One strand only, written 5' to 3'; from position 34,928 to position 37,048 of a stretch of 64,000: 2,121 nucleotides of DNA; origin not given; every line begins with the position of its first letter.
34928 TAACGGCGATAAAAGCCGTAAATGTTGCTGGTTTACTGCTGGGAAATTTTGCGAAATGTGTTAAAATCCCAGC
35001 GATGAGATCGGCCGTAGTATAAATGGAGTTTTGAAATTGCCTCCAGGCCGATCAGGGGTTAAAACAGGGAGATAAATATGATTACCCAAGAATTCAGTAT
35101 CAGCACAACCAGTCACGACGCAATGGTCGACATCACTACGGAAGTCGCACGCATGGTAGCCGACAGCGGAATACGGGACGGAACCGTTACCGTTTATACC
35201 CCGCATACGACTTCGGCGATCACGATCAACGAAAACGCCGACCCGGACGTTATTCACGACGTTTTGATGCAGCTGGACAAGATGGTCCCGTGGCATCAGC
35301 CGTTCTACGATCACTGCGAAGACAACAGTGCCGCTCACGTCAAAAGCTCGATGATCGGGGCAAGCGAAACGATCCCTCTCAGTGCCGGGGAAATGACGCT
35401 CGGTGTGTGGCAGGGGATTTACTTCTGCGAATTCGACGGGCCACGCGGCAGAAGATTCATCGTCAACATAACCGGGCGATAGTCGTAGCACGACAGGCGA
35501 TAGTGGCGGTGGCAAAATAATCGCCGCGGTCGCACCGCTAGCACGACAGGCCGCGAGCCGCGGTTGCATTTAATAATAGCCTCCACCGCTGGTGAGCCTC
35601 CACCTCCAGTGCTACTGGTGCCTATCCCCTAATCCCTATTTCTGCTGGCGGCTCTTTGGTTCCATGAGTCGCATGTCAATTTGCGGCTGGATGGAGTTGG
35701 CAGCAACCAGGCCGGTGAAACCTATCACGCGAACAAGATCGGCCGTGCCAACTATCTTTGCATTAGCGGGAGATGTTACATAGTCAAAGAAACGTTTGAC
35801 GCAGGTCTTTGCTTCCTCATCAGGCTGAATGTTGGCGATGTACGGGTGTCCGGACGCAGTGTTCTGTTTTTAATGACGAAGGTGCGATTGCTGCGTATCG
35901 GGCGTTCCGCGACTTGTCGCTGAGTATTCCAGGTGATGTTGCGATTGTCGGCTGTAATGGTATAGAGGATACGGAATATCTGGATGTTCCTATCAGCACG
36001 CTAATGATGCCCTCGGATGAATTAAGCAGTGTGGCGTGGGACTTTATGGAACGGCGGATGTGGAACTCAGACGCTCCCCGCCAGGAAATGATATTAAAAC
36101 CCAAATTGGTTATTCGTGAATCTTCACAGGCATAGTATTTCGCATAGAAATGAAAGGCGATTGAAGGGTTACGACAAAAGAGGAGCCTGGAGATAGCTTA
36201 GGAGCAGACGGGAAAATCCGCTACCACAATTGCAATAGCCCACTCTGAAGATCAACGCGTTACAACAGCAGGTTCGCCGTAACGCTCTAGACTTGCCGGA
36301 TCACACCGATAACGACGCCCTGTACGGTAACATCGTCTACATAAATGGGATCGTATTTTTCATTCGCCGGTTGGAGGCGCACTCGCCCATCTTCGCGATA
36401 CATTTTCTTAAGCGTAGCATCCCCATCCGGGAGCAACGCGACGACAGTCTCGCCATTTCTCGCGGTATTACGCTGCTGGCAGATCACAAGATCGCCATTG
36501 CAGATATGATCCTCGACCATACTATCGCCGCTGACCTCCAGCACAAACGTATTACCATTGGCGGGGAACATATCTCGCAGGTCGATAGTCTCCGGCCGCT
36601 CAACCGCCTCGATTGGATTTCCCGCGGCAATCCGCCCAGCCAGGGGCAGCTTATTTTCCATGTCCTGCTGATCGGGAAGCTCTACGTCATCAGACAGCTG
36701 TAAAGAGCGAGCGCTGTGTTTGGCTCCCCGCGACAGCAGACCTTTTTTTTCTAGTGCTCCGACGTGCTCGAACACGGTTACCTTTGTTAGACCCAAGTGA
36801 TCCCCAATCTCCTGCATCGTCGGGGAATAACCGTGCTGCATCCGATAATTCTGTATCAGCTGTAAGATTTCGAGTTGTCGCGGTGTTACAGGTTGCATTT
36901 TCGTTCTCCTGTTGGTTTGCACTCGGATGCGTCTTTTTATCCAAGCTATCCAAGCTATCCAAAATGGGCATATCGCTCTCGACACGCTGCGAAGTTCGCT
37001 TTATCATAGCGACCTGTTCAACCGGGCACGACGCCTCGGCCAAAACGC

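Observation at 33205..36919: A conserved 16-19 nt motif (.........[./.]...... on the coding strand) precedes lexA, the lipoprotein gene and the exonuclease gene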

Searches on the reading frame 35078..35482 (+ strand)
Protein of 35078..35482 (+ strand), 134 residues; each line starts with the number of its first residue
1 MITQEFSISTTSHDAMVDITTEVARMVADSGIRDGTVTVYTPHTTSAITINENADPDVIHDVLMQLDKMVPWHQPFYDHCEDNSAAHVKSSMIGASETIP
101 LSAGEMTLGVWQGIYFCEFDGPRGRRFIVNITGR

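Call 12: search_protein_families(library=pfam, proteins=[window:35078-35482:+], max_evalue=0.01)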
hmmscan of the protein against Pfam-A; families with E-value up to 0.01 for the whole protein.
window:35078-35482:+ (134 aa): 1 family
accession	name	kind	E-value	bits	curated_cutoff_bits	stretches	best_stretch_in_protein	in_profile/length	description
PF01894.22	UPF0047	-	2.7e-41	140.8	27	1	18-131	1-117/117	Uncharacterised protein family UPF0047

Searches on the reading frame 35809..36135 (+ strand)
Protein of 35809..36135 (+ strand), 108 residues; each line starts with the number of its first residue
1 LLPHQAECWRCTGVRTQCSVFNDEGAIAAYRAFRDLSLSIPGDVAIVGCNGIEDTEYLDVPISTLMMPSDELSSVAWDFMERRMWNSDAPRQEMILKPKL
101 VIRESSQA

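Call 12: search_protein_families(library=pfam, proteins=[window:35809-36135:+], max_evalue=0.01)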
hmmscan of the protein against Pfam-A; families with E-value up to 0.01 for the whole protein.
window:35809-36135:+ (108 aa): 1 family
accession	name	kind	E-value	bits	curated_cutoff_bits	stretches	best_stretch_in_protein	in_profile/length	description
PF13377.12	Peripla_BP_3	-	1.3e-14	55.1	26.5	1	21-106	82-167/167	Periplasmic binding protein-like domain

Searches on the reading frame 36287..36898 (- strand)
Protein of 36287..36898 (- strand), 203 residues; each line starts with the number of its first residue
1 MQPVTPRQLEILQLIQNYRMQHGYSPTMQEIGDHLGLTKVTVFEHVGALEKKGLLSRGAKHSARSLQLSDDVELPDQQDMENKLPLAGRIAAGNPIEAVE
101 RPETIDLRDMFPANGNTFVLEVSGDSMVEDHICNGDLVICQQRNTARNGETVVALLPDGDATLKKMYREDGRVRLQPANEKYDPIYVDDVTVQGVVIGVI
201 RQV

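Call 12: search_protein_families(library=pfam, proteins=[window:36287-36898:-], max_evalue=0.01)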
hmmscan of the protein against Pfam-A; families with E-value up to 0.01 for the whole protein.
window:36287-36898:- (203 aa): 11 families
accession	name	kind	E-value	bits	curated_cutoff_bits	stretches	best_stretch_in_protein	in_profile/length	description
PF00717.28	Peptidase_S24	-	8.4e-29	100.1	23.3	1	85-197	1-116/116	Peptidase S24-like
PF01726.22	LexA_DNA_bind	-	2.7e-14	53.1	23.7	1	1-58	1-59/65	LexA DNA binding domain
PF12802.13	MarR_2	-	6.6e-06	26.6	27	1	4-61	3-57/61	MarR family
PF01047.28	MarR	-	2e-05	24.8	24.6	1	5-60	2-52/59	MarR family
PF13545.12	HTH_Crp_2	-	8.2e-05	22.9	27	1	25-60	22-57/70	Crp-like helix-turn-helix domain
PF16325.11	Peptidase_U32_C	-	0.00058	20.4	28.2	1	135-172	16-56/83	Peptidase family U32 C-terminal domain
PF13463.12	HTH_27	-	0.0012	19.5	22.2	1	4-63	1-57/68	Winged helix DNA-binding domain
PF13412.12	HTH_24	-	0.0013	18.8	21.9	1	8-55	5-47/48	Winged helix-turn-helix DNA-binding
PF04545.22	Sigma70_r4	-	0.0021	18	24.1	1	4-42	5-37/50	Sigma-70, region 4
PF09339.16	HTH_IclR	-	0.004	17.3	22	1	26-57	19-50/52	IclR helix-turn-helix domain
PF00325.26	Crp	-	0.0079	16.3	21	0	29-55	6-32/32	Bacterial regulatory proteins, crp family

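Call 13: find_encoding_contigs(protein=window:36287-36898:-, flank=10000, max_places=10)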
Protein window:36287-36898:- (203 aa): no gene with exactly this product is on record in the collection.

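Call 16: find_homologous_proteins(query=window:36287-36898:-, max_evalue=1e-20)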
Query window:36287-36898:- (203 aa): 6330 proteins with E <= 1e-20 among 6661 candidates; the best 120 are listed.
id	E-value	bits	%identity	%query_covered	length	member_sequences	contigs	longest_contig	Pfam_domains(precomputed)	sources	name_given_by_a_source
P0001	1.1e-129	448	100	100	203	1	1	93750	PF00717.29,PF12802.14,PF01726.23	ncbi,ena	-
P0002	1.3e-121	422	91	100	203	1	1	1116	PF00717.29,PF01726.23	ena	-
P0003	6.2e-120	416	90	100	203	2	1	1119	PF00717.29,PF01726.23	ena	-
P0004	1.5e-118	412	90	100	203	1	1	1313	PF00717.29,PF01726.23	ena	-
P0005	6.2e-117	406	89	100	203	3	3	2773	PF00717.29,PF01726.23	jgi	-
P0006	1.9e-92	327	72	100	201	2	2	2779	PF00717.29,PF12802.14,PF01726.23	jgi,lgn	-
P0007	2.6e-89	316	70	99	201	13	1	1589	PF00717.29,PF01726.23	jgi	jgi:repressor LexA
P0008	3.0e-89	316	71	100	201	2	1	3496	PF01047.29,PF00717.29,PF12802.14,PF01726.23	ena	-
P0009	3.2e-89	316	71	100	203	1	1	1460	PF00717.29,PF12802.14,PF01726.23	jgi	jgi:repressor LexA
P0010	6.5e-89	315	68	100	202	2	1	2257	PF00717.29,PF01726.23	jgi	jgi:repressor LexA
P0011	8.9e-89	315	71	100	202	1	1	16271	PF00717.29,PF12802.14,PF01726.23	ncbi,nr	ncbi:MAG: transcriptional repressor LexA [Phycisphaerae bacterium]|nr:transcriptional repressor LexA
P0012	2.4e-88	313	71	100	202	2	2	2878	PF00717.29,PF12802.14,PF01726.23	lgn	-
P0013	1.1e-87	311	70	100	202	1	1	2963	PF00717.29,PF12802.14,PF01726.23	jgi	jgi:repressor LexA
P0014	1.2e-87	311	70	100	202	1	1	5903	PF00717.29,PF12802.14,PF01726.23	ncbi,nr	ncbi:MAG: transcriptional repressor LexA [Phycisphaerae bacterium]|nr:transcriptional repressor LexA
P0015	1.9e-87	310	68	100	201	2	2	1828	PF00717.29,PF01726.23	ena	-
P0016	2.3e-87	310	69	100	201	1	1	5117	PF00717.29,PF01726.23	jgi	jgi:repressor LexA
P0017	2.8e-87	310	71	100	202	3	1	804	PF00717.29,PF01726.23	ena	-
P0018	5.5e-87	309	68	98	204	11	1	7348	PF00717.29,PF01726.23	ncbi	-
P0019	6.8e-87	308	70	98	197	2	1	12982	PF00717.29,PF12802.14,PF01726.23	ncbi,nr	ncbi:MAG: transcriptional repressor LexA, partial [Phycisphaerae bacterium]|nr:transcriptional repre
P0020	1.9e-86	307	70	99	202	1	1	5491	PF00717.29,PF12802.14,PF01726.23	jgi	jgi:repressor LexA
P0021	2.9e-86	306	70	99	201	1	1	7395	PF00717.29,PF12802.14,PF01726.23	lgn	-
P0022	3.4e-86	306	70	99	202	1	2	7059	PF00717.29,PF12802.14,PF01726.23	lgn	-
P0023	4.3e-86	306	68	100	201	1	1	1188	PF00717.29,PF12802.14,PF01726.23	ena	-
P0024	4.8e-86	306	71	98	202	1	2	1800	PF00717.29,PF01726.23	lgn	-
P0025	5.5e-86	305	70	99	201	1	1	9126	PF00717.29,PF12802.14,PF01726.23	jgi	-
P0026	6.1e-86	305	69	99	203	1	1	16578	PF01047.29,PF00717.29,PF12802.14,PF01726.23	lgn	-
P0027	8.7e-86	305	69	100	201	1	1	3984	PF01047.29,PF00717.29,PF12802.14,PF01726.23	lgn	-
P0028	9.1e-86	305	67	100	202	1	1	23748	PF00717.29,PF01726.23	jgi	-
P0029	1.3e-85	304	69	100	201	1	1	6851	PF00717.29,PF12802.14,PF01726.23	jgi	-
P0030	1.7e-85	304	68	100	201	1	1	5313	PF00717.29,PF12802.14,PF01726.23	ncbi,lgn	ncbi:MAG: transcriptional repressor LexA [Phycisphaerae bacterium]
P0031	1.7e-85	304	66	100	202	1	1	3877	PF00717.29,PF01726.23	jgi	-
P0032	2.0e-85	304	68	100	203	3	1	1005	PF00717.29,PF01726.23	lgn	-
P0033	2.0e-85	304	68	100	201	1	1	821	PF00717.29,PF12802.14,PF01726.23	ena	-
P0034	2.4e-85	303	68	100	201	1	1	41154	PF00717.29,PF12802.14,PF01726.23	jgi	-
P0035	2.6e-85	303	67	100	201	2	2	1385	PF00717.29,PF12802.14,PF01726.23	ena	-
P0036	4.8e-85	302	68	100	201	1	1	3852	PF00717.29,PF12802.14,PF01726.23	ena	-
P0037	5.0e-85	302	66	100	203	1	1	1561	PF00717.29,PF01726.23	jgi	jgi:repressor LexA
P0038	5.0e-85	302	70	100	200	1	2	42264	PF00717.29,PF01726.23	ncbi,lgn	ncbi:MAG: transcriptional repressor LexA, partial [Phycisphaerae bacterium]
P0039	5.6e-85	302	67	100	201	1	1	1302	PF00717.29,PF12802.14,PF01726.23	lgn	-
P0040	6.6e-85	302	68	100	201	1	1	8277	PF00717.29,PF01726.23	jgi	-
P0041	6.8e-85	302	70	100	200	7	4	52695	PF00717.29,PF01726.23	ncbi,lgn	ncbi:MAG: transcriptional repressor LexA [Planctomycetota bacterium]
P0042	9.1e-85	301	67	100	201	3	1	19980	PF00717.29,PF01726.23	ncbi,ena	-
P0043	9.9e-85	301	69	93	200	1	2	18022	PF00717.29,PF12802.14,PF01726.23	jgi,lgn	jgi:repressor LexA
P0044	9.9e-85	301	68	100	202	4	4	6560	PF01047.29,PF00717.29,PF12802.14,PF13545.13,PF01726.23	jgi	jgi:repressor LexA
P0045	1.0e-84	301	68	100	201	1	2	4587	PF00717.29,PF01726.23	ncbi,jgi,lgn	-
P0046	1.9e-84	300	67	100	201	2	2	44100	PF00717.29,PF12802.14,PF01726.23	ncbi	-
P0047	1.9e-84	300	68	100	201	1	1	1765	PF00717.29,PF01726.23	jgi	jgi:repressor LexA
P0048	2.0e-84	300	67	100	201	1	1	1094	PF00717.29,PF12802.14,PF01726.23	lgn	-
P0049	2.2e-84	300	67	100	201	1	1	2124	PF00717.29,PF04545.23,PF12802.14,PF13545.13,PF01726.23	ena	-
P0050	2.4e-84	300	68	100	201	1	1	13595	PF00717.29,PF12802.14,PF01726.23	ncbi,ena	-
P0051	3.2e-84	300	67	100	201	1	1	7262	PF00717.29,PF12802.14,PF01726.23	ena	-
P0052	4.2e-84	299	69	99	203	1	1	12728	PF00717.29,PF12802.14,PF01726.23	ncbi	-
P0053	4.3e-84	299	69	93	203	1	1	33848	PF00717.29,PF12802.14,PF01726.23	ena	-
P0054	6.7e-84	299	67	100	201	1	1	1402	PF00717.29,PF01726.23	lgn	-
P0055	7.8e-84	298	69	96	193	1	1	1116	PF00717.29,PF01726.23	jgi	jgi:repressor LexA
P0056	8.2e-84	298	67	99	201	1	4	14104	PF00717.29,PF12802.14,PF01726.23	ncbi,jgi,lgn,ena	jgi:repressor LexA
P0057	8.5e-84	298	67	99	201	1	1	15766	PF00717.29,PF12802.14,PF01726.23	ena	-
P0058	9.9e-84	298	68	100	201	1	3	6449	PF00717.29,PF12802.14,PF01726.23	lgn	-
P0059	1.1e-83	298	67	100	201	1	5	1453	PF00717.29,PF01726.23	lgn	-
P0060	1.2e-83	298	66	95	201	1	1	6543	PF01047.29,PF00717.29,PF12802.14,PF01726.23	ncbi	-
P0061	1.2e-83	298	66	100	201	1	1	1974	PF00717.29,PF12802.14,PF01726.23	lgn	-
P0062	1.3e-83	298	69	100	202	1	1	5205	PF00717.29,PF12802.14,PF01726.23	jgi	jgi:repressor LexA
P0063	1.4e-83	298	67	98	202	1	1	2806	PF00717.29,PF12802.14,PF01726.23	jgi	jgi:repressor LexA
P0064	1.5e-83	297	66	95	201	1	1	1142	PF00717.29,PF01726.23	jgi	jgi:repressor LexA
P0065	1.6e-83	297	66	100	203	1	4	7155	PF00717.29,PF12802.14,PF01726.23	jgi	jgi:repressor LexA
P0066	1.7e-83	297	68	93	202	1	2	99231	PF00717.29,PF12802.14,PF01726.23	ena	-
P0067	1.7e-83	297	67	100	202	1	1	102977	PF00717.29,PF12802.14,PF01726.23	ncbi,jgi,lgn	-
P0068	1.7e-83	297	66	97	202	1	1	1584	PF00717.29,PF12802.14,PF01726.23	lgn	-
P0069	2.2e-83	297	66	100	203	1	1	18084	PF00717.29,PF12802.14,PF01726.23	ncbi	-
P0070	2.6e-83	297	67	100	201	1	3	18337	PF00717.29,PF12802.14,PF01726.23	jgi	-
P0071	2.8e-83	297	69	100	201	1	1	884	PF00717.29,PF12802.14,PF01726.23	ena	-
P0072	3.1e-83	296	67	100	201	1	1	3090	PF00717.29,PF01726.23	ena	-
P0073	3.2e-83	296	69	93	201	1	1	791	PF00717.29,PF12802.14,PF01726.23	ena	-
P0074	3.3e-83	296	65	100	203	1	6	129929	PF00717.29,PF12802.14,PF01726.23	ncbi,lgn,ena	-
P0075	3.9e-83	296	67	94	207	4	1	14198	PF00717.29,PF12802.14,PF01726.23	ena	-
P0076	4.4e-83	296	66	99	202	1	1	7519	PF00717.29,PF01726.23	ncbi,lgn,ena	-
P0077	4.5e-83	296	67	100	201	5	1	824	PF00717.29,PF01726.23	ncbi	-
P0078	6.0e-83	296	67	100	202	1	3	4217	PF00717.29,PF12802.14,PF01726.23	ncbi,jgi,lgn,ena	jgi:repressor LexA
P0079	6.2e-83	295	67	100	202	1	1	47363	PF00717.29,PF01726.23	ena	-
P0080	6.9e-83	295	67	100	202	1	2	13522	PF00717.29,PF12802.14,PF01726.23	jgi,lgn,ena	-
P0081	7.1e-83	295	66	100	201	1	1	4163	PF00717.29,PF01726.23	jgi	-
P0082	7.2e-83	295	68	94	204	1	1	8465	PF00717.29,PF12802.14,PF01726.23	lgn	-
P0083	8.1e-83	295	67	100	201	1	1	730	PF00717.29,PF01726.23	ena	-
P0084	8.1e-83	295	67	100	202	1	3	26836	PF00717.29,PF01726.23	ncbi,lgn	ncbi:MAG: transcriptional repressor LexA [Phycisphaerae bacterium]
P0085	9.2e-83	295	68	95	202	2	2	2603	PF00717.29,PF12802.14,PF01726.23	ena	-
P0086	9.8e-83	295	68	99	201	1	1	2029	PF00717.29,PF12802.14,PF01726.23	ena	-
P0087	1.2e-82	295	66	100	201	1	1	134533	PF00717.29,PF12802.14,PF01726.23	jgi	-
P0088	1.2e-82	295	66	100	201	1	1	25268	PF00717.29,PF12802.14,PF01726.23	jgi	-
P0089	1.2e-82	295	67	100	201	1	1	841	PF00717.29,PF01726.23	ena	-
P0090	1.2e-82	294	67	100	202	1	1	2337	PF00717.29,PF01726.23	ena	-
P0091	1.5e-82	294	67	99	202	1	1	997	PF00717.29,PF12802.14,PF01726.23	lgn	-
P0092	1.6e-82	294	68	99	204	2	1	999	PF00717.29,PF12802.14,PF01726.23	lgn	-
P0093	1.6e-82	294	68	99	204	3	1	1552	PF00717.29,PF12802.14,PF01726.23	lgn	-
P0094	2.4e-82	294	68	99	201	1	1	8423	PF00717.29,PF12802.14,PF01726.23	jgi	jgi:repressor LexA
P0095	3.1e-82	293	65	99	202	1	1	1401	PF00717.29,PF12802.14,PF01726.23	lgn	-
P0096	3.2e-82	293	65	95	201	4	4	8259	PF00717.29,PF01726.23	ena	-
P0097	3.6e-82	293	65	99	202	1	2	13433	PF00717.29,PF12802.14,PF01726.23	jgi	-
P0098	3.6e-82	293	66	93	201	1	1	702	PF00717.29,PF12802.14,PF01726.23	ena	-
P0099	3.7e-82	293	67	100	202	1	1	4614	PF00717.29,PF01726.23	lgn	-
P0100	4.1e-82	293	66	100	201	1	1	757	PF00717.29,PF01726.23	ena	-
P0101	4.1e-82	293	67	100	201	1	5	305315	PF00717.29,PF01726.23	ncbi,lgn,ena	-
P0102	4.1e-82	293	67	100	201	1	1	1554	PF00717.29,PF12802.14,PF01726.23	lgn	-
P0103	5.1e-82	293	68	100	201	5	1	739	PF00717.29,PF01726.23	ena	-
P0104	5.1e-82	292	66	95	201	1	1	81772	PF00717.29,PF01726.23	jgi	-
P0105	5.8e-82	292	66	100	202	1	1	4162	PF00717.29,PF12802.14,PF01726.23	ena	-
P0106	7.8e-82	292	65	100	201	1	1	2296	PF00717.29,PF12802.14,PF13545.13,PF01726.23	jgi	-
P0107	8.0e-82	292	63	92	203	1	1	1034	PF00717.29,PF12802.14,PF01726.23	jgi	jgi:repressor LexA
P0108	8.1e-82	292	67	100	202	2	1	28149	PF00717.29,PF01726.23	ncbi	-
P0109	8.3e-82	292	65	100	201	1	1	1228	PF00717.29,PF12802.14,PF01726.23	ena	-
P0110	8.6e-82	292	67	100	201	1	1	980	PF00717.29,PF12802.14,PF01726.23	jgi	jgi:repressor LexA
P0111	8.8e-82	292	67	100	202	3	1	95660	PF00717.29,PF12802.14,PF01726.23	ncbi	-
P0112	9.0e-82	292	67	100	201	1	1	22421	PF00717.29,PF12802.14,PF01726.23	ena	-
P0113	9.2e-82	292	67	99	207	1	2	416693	PF00717.29,PF12802.14,PF01726.23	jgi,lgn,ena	-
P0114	1.0e-81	292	67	100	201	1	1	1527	PF00717.29,PF12802.14,PF01726.23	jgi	jgi:repressor LexA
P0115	1.1e-81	291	67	100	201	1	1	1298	PF00717.29,PF01726.23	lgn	-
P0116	1.2e-81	291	65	100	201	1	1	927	PF00717.29,PF01726.23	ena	-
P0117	1.3e-81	291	67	100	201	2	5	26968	PF01047.29,PF00717.29,PF12802.14,PF01726.23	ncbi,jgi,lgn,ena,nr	ncbi:MAG TPA: transcriptional repressor LexA [Phycisphaerae bacterium]|nr:transcriptional repressor 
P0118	1.6e-81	291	66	100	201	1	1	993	PF00717.29,PF12802.14,PF01726.23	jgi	jgi:repressor LexA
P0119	1.6e-81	291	65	100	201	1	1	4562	PF00717.29,PF01726.23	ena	-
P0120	1.7e-81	291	66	100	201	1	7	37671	PF00717.29,PF01726.23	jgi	-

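Call 17: find_encoding_contigs(protein=P0001, flank=10000, max_places=3)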
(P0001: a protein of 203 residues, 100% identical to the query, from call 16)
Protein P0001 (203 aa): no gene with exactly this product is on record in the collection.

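Call 18: find_encoding_contigs(protein=P0005, flank=5000, max_places=3)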
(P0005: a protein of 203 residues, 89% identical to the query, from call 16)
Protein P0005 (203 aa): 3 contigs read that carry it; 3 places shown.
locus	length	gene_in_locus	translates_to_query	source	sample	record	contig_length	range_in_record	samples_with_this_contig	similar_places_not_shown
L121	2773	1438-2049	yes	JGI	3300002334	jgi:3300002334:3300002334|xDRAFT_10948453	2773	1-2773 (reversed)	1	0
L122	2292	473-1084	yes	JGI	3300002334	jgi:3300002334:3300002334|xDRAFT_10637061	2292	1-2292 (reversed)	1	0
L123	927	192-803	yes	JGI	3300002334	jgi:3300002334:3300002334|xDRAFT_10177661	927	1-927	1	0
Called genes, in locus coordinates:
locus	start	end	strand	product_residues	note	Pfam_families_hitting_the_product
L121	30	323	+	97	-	-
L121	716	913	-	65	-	-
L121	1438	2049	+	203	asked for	PF01726:LexA_DNA_bind, PF00717:Peptidase_S24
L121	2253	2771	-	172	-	?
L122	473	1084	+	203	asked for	PF01726:LexA_DNA_bind, PF00717:Peptidase_S24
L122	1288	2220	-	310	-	PF00106:adh_short (weak), PF01073:3Beta_HSD, PF01370:Epimerase, PF02719:Polysacc_synt_2, PF04321:RmlD_sub_bind, PF07993:NAD_binding_4 (weak), PF13460:NAD_binding_10, PF16363:GDP_Man_Dehyd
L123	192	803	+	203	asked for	PF01726:LexA_DNA_bind, PF00717:Peptidase_S24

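Call 19: find_encoding_contigs(protein=P0011, flank=6000, max_places=2)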
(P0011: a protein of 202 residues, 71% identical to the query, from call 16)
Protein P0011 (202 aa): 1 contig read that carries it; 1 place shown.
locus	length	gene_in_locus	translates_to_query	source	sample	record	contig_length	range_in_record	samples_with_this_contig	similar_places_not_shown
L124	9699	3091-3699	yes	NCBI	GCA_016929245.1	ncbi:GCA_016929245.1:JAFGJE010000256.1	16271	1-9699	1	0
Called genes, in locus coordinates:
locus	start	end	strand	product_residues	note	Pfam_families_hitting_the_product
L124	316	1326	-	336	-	PF01073:3Beta_HSD, PF01370:Epimerase, PF02719:Polysacc_synt_2, PF04321:RmlD_sub_bind, PF05368:NmrA, PF07993:NAD_binding_4, PF13460:NAD_binding_10, PF16363:GDP_Man_Dehyd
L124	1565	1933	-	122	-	PF07238:PilZ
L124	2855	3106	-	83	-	-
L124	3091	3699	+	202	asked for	PF01726:LexA_DNA_bind, PF12802:MarR_2 (weak), PF00717:Peptidase_S24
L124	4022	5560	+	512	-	PF13529:Peptidase_C39_2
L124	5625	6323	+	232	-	PF00702:Hydrolase, PF12710:HAD (weak), PF13419:HAD_2, PF08282:Hydrolase_3 (weak), PF13242:Hydrolase_like (weak)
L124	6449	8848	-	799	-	-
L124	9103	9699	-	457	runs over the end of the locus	PF02056:Glyco_hydro_4, PF11975:Glyco_hydro_4C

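Call 20: find_encoding_contigs(protein=P0006, flank=5000, max_places=2)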
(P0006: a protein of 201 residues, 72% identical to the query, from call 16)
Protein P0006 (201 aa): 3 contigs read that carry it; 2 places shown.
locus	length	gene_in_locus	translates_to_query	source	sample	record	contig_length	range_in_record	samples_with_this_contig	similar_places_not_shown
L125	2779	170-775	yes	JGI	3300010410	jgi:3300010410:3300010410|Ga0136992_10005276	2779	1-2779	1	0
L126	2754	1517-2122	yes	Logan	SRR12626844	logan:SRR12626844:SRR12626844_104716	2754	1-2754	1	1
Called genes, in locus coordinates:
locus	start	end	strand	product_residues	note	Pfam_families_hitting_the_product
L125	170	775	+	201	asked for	PF01726:LexA_DNA_bind, PF12802:MarR_2 (weak), PF00717:Peptidase_S24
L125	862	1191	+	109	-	-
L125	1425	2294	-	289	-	PF02811:PHP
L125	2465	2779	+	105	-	?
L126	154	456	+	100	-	-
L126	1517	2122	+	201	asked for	PF01726:LexA_DNA_bind, PF12802:MarR_2 (weak), PF00717:Peptidase_S24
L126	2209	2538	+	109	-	-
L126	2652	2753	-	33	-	?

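Call 23: find_encoding_contigs(protein=P0002, flank=5000, max_places=3)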
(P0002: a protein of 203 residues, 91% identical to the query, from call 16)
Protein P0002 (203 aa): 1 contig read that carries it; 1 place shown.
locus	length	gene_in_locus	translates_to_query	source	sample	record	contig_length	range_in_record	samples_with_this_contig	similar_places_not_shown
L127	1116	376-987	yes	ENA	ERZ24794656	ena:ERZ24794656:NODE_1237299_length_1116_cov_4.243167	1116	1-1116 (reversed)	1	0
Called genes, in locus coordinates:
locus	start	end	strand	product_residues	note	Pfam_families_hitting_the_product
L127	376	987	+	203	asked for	PF01726:LexA_DNA_bind, PF00717:Peptidase_S24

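Call 24: find_encoding_contigs(protein=P0004, flank=5000, max_places=3)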
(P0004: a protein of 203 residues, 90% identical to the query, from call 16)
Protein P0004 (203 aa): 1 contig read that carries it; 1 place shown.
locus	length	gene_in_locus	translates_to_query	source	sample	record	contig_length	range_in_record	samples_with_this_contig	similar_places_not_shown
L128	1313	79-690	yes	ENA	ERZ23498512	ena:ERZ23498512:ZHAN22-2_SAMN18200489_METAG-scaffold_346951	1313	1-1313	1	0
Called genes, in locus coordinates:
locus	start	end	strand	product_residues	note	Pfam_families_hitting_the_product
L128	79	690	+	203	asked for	PF01726:LexA_DNA_bind, PF00717:Peptidase_S24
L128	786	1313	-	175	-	?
